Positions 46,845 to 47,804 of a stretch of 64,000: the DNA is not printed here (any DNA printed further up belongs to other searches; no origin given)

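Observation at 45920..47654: Overlapping two-gene module: unknown 219-aa protein + XRE-HTH/ImmA-IrrE metallopeptidase fusion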

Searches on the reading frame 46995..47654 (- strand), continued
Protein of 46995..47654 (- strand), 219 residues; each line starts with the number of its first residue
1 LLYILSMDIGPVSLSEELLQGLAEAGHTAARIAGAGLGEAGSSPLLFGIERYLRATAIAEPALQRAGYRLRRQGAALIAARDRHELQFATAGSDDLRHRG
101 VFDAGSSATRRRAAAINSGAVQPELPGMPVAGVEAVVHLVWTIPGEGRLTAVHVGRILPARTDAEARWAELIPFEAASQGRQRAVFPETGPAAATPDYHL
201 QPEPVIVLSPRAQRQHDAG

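Call 89: search_protein_families(library=pfam, proteins=[L032:6156-7940:+, L032:9741-10055:+, L032:10045-11211:+, L032:11208-12095:+, L033:7078-7896:-, L033:9364-9942:-, L033:10569-11294:+, L027:12636-13763:-, L030:12132-15947:+, L029:11386-12006:+], max_evalue=0.0001)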
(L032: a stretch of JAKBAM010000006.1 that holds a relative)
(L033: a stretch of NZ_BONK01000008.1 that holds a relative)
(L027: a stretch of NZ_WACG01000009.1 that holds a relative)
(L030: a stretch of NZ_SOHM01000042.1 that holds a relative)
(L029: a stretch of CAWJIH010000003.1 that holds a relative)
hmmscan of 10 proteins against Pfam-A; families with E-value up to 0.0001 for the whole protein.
L032:6156-7940:+ (594 aa): 3 families
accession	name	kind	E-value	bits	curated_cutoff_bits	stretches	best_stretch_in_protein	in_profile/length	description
PF03747.19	ADP_ribosyl_GH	-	1.4e-24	87.7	26.2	1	18-348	1-283/287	ADP-ribosylglycohydrolase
PF00903.31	Glyoxalase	-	2.1e-10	41.5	20.6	1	482-581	7-121/121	Glyoxalase/Bleomycin resistance protein/Dioxygenase superfamily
PF12681.13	Glyoxalase_2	-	7.5e-05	23.1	30.1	0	483-582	7-114/118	Glyoxalase-like domain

L032:9741-10055:+ (104 aa): 0 families

L032:10045-11211:+ (388 aa): 1 family
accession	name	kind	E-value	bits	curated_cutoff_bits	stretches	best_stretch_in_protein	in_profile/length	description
PF13676.11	TIR_2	-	1.7e-14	54.8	28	1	178-269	1-93/122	TIR domain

L032:11208-12095:+ (295 aa): 1 family
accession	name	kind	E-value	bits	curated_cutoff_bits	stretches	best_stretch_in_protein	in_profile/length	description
PF18163.6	LD_cluster2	-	2.7e-70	237.4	25.3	1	11-269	4-264/264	SLOG cluster2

L033:7078-7896:- (272 aa): 1 family
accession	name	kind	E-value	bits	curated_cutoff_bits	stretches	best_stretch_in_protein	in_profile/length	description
PF12686.12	DUF3800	-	3.9e-12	47.5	21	1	5-211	3-149/149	Protein of unknown function (DUF3800)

L033:9364-9942:- (192 aa): 0 families

L033:10569-11294:+ (241 aa): 0 families

L027:12636-13763:- (375 aa): 0 families

L030:12132-15947:+ (1271 aa): 5 families
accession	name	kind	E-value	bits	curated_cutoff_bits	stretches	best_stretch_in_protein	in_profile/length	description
PF08751.17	TrwC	-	8.7e-83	278.6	25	1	9-403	1-282/286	TrwC relaxase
PF13604.12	AAA_30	-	2.4e-53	181.2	27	1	568-767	2-189/191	AAA domain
PF13245.12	AAA_19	-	2.3e-14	54.2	25.1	1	584-709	13-132/134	AAA domain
PF13538.12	UvrD_C_2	-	1.3e-07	31.8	27.4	1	897-937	2-49/52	UvrD-like helicase C-terminal domain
PF01443.25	Viral_helicase1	-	1e-06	29.2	21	0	884-940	162-227/228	Viral superfamily 1 RNA helicase core domain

L029:11386-12006:+ (206 aa): 0 families

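Call 90: search_dna_similar(query=P0021, collection=plasmids, mode=protein, max_evalue=0.01)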
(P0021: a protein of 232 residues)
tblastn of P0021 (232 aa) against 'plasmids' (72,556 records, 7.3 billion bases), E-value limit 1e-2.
Records with a match: 1; places in all: 1; records where one place covers at least 80% of the query: 0.
Best place of each record, by identity: <60% 1.
By first word of the organism name: Rathayibacter 1.
By predicted mobility (MOB-suite, as given by PLSDB): non-mobilizable 1.
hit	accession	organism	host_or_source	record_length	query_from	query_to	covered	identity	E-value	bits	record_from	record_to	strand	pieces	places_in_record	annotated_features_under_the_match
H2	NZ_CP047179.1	Rathayibacter sp. VKM Ac-2759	Tanacetum vulgare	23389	19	172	66%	30.5%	5e-3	45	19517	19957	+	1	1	hypothetical protein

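Call 91: search_dna_similar(query=P0021, collection=phages, mode=protein, max_evalue=0.01)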
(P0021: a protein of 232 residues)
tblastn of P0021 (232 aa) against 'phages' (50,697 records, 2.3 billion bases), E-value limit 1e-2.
No match.

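Call 92: search_dna_similar(query=window:46995-47636:-, collection=phages, mode=protein, max_evalue=0.01)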
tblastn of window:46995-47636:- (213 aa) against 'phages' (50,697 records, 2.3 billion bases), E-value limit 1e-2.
No match.

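Call 114: search_protein_families(library=ncbifam, alignment_id=A6, max_evalue=1)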
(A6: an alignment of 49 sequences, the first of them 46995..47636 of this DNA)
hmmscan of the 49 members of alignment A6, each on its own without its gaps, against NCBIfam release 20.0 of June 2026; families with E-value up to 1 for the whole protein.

A. member 1, window:46995-47636:- (213 aa): 0 families

B. families by the number of members that match (of 49 scanned): 5 families
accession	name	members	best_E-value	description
NF011601.0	PRK15027.1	1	0.017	xylulokinase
NF033594.2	transpos_ISNCY_2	1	0.022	ISNCY family transposase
NF010789.1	PRK14193.1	1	0.045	bifunctional methylenetetrahydrofolate dehydrogenase/methenyltetrahydrofolate cyclohydrolase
TIGR01696.1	deoB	1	0.046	phosphopentomutase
NF003766.0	PRK05362.1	1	0.12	phosphopentomutase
